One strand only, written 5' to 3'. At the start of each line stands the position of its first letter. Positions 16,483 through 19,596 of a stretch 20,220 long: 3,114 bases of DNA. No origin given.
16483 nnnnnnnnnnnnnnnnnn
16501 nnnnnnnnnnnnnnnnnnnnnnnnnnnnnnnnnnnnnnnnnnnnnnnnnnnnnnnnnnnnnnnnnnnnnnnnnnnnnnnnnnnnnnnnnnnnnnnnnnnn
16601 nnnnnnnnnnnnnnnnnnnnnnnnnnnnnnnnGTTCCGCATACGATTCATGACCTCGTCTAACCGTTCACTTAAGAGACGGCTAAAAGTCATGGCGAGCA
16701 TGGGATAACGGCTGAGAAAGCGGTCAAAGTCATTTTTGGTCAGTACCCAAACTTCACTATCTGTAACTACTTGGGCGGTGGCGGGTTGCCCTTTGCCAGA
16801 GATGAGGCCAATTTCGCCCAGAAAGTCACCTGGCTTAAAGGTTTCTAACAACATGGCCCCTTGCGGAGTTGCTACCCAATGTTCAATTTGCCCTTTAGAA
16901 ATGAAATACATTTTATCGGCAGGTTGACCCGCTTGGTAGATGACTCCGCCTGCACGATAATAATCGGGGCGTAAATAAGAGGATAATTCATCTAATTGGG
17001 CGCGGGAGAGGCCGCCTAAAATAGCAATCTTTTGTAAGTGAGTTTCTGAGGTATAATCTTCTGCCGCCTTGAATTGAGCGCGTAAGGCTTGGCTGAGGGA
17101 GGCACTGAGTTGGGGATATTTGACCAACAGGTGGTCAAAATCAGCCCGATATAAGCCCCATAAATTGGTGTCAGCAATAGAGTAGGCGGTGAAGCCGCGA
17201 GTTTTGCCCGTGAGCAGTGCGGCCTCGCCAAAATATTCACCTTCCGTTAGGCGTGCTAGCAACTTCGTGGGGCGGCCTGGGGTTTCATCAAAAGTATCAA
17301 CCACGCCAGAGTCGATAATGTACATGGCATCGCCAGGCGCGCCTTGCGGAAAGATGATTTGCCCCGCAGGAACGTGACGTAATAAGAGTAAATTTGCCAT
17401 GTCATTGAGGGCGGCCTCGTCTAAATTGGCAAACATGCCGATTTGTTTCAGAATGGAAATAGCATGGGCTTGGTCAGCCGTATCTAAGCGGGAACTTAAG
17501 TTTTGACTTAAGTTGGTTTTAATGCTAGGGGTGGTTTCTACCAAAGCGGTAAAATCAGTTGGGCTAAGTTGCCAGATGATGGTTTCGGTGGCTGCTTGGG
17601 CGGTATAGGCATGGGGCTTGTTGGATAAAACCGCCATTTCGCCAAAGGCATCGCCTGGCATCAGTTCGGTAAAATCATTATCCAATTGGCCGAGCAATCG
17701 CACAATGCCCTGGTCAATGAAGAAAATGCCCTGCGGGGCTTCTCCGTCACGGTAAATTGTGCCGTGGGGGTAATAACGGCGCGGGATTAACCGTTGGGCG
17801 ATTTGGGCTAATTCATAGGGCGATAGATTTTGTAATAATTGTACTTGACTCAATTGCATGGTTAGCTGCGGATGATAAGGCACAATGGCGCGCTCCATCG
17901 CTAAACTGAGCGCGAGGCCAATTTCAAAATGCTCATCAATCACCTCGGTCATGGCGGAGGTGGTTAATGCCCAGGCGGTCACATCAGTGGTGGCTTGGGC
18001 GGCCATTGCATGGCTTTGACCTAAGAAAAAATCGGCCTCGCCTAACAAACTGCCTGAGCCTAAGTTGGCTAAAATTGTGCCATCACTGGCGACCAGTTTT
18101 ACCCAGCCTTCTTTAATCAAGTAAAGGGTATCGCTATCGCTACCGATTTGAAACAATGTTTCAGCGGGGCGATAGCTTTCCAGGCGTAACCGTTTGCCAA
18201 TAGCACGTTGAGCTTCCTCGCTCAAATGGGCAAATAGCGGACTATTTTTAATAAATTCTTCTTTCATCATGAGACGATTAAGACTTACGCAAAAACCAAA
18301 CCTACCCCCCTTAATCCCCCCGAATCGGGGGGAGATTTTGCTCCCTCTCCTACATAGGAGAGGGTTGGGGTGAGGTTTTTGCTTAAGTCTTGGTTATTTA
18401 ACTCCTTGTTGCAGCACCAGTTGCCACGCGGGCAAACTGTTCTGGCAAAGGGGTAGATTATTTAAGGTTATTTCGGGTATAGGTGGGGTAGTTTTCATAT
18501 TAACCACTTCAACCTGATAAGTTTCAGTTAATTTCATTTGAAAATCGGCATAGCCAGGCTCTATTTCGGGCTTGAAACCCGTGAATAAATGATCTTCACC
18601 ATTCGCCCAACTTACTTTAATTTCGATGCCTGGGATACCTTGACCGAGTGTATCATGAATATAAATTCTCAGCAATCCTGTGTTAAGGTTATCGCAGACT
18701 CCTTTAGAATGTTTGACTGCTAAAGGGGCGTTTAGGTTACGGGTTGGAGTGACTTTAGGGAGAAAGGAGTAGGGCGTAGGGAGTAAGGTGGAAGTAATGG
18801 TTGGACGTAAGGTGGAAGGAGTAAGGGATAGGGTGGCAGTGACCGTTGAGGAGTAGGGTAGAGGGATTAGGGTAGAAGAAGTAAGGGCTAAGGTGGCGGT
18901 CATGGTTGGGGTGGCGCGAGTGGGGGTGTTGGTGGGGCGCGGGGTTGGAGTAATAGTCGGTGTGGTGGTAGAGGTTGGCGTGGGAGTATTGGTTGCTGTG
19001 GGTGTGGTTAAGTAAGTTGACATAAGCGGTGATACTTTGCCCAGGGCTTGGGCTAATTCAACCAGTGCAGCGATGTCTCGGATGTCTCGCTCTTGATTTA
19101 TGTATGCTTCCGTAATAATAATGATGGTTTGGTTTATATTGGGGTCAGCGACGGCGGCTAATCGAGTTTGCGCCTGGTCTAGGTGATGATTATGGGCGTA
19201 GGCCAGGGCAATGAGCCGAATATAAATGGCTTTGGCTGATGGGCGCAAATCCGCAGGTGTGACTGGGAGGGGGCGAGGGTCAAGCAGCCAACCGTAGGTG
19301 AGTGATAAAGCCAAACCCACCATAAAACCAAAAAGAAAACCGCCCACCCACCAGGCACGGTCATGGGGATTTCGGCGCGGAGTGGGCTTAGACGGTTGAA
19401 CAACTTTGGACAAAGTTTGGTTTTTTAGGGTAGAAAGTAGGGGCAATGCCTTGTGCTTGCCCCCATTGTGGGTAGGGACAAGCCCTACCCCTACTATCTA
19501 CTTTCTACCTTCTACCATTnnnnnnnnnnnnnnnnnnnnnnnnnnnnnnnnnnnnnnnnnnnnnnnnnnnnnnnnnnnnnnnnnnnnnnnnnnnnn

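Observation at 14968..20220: Three tandem paralogues with a shared Cys-pair extracytoplasmic C-terminal domain; one is fused to 4×cNMP-binding domains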

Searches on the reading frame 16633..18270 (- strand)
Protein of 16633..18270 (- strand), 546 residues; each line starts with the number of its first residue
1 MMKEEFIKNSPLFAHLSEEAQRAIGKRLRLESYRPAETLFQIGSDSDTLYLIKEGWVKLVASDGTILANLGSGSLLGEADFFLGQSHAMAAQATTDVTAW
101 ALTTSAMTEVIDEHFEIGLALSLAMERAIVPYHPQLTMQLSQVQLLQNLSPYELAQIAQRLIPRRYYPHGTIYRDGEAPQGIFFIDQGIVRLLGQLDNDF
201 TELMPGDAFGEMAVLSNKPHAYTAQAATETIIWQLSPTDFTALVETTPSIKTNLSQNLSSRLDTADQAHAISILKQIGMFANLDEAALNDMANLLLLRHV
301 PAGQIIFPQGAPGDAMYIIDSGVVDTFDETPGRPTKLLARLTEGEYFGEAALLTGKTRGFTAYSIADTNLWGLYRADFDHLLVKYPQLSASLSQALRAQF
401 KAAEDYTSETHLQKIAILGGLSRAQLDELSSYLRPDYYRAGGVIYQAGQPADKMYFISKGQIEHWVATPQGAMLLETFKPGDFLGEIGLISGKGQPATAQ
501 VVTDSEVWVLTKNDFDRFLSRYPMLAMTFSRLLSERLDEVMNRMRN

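Call 84: search_solved_structures(query=window:16633-18270:-, max_evalue=0.00001)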
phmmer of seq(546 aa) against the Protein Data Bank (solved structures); distinct sequences matched with E-value up to 0.00001: 131 (the best 60 are shown).
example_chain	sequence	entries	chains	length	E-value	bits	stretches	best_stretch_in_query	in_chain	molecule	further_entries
9ya0_MA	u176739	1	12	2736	9.4e-26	93.7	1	140-395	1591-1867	PCR12, TGME49_219070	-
5ezr_A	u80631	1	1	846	4.2e-21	78.4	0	274-531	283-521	cGMP-dependent protein kinase, putative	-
4rz7_A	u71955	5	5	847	4.2e-21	78.4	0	274-531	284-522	cGMP-dependent protein kinase, putative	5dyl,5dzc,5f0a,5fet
9p74_A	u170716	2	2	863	4.6e-21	78.3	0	274-531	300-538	cGMP-dependent protein kinase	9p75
5dyk_A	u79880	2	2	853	9e-21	77.3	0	129-399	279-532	CGMP-dependent protein kinase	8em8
5j3u_A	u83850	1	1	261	1.5e-20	76.5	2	203-382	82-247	Protein Kinase A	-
5kbf_A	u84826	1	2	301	3.5e-19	72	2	263-382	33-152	CAMP-dependent protein kinase regulatory subunit, putative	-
2qvs_B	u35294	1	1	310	5e-18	68.2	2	273-385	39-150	cAMP-dependent protein kinase type II-alpha regulatory subunit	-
3of1_A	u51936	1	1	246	7.8e-18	67.6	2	140-244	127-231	cAMP-dependent protein kinase regulatory subunit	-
3j4q_B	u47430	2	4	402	1e-17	67.3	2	273-385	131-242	cAMP-dependent protein kinase type II-alpha regulatory subunit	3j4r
9d2f_b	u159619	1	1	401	1.4e-17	66.8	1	273-385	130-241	cAMP-dependent protein kinase type II-alpha regulatory subunit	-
4din_B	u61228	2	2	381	4e-17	65.3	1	272-383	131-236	cAMP-dependent protein kinase type I-beta regulatory subunit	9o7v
1cx4_A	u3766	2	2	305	1.3e-15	60.3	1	264-386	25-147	CAMP-DEPENDENT PROTEIN KINASE REGULATORY SUBUNIT TYPE II BETA | cAMP-dependent protein kinase type II-beta regulatory subunit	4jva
1ne4_A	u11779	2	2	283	1.6e-15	60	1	274-383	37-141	cAMP-dependent protein kinase type I-alpha regulatory chain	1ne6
1rgs_A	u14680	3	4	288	1.6e-15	60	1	274-383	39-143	CAMP DEPENDENT PROTEIN KINASE | cAMP-dependent protein kinase type I-alpha regulatory chain | cAMP-dependent protein kinase type I-alpha regulatory subunit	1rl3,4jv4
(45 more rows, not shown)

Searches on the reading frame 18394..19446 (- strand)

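Call 6: search_protein_families(library=pfam, proteins=[window:18394-19446:-], max_evalue=1)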
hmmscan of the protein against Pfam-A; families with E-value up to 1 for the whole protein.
window:18394-19446:- (350 aa): 0 families

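Call 14: search_protein_families(library=ncbifam, proteins=[window:18394-19446:-], max_evalue=1)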
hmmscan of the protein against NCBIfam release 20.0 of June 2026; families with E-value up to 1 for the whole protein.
window:18394-19446:- (350 aa): 1 family
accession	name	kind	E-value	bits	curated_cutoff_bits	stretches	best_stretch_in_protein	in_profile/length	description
NF033186.1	internalin_K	exception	0.69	8.3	1100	1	144-176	509-541/604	class 1 internalin InlK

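Call 83: search_protein_families(library=padloc, proteins=[window:18394-19446:-], max_evalue=0.01)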
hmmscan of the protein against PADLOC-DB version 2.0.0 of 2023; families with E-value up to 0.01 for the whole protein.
window:18394-19446:- (350 aa): 0 families

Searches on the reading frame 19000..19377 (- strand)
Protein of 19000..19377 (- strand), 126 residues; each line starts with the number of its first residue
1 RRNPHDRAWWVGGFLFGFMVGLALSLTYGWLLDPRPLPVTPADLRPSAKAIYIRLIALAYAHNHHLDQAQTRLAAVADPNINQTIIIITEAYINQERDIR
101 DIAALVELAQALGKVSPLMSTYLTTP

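Call 49: find_homologous_proteins(query=A6, max_evalue=0.001)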
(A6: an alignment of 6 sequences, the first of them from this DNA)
Query A6 (6 sequences) (126 aa, profile of the alignment): 17 proteins with E <= 0.001 among 4285 candidates.
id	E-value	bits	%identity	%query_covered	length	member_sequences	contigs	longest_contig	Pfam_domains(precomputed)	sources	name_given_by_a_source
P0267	8.6e-50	185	28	87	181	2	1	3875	-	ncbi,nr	ncbi:MAG TPA: hypothetical protein P5526_24430, partial [Anaerolineae bacterium]|nr:hypothetical pro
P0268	5.8e-43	163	32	90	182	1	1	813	-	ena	-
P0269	8.3e-42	160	-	-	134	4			-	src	-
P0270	4.6e-40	154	-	-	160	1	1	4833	-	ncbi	-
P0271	1.5e-39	152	-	-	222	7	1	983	-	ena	-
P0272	2.8e-38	148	26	88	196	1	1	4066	-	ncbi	ncbi:MAG: hypothetical protein AB1801_15575, partial [Chloroflexota bacterium]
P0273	1.3e-37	146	61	97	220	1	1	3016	-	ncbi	ncbi:MAG: hypothetical protein D6768_06395, partial [Chloroflexi bacterium]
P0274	1.8e-37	146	26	83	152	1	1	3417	-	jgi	jgi:hypothetical protein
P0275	6.7e-36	140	65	96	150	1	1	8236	-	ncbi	ncbi:MAG: hypothetical protein D6784_06700, partial [Chloroflexi bacterium]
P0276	7.5e-36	140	28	56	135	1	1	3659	-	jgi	jgi:hypothetical protein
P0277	4.8e-34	134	58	78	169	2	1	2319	-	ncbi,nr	ncbi:MAG TPA: hypothetical protein P5526_31030, partial [Anaerolineae bacterium]|nr:hypothetical pro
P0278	6.0e-32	128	27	88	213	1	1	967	-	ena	-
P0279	6.0e-30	121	54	88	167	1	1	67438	-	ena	-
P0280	1.3e-29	120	24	67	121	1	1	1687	-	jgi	jgi:hypothetical protein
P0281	6.0e-29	118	27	67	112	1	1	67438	-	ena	-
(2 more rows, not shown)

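Call 58: predict_structure(alignment_id=A7)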
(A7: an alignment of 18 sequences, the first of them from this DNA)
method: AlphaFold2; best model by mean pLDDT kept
length: 126 residues; sequences in the alignment: 18
mean_pLDDT: 85.6   pTM: 0.62
mean pLDDT of the five models: 85.6, 82.9, 82.3, 80.6, 79.2
residues with pLDDT >= 90: 56; 70-90: 59; 50-70: 10; < 50: 1
segments of 3 or more residues with pLDDT < 50: none
pLDDT, mean of each block of 10 residues (from residue 1): 73 89 83 68 86 94 94 90 91 87 92 87 73
secondary structure, 60 per line:
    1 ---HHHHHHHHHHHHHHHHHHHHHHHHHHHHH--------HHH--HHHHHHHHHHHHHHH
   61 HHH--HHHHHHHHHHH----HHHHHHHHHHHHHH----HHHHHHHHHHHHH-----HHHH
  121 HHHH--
elements in order: H4-32 H46-63 H66-76 H81-94 H99-111 H117-124
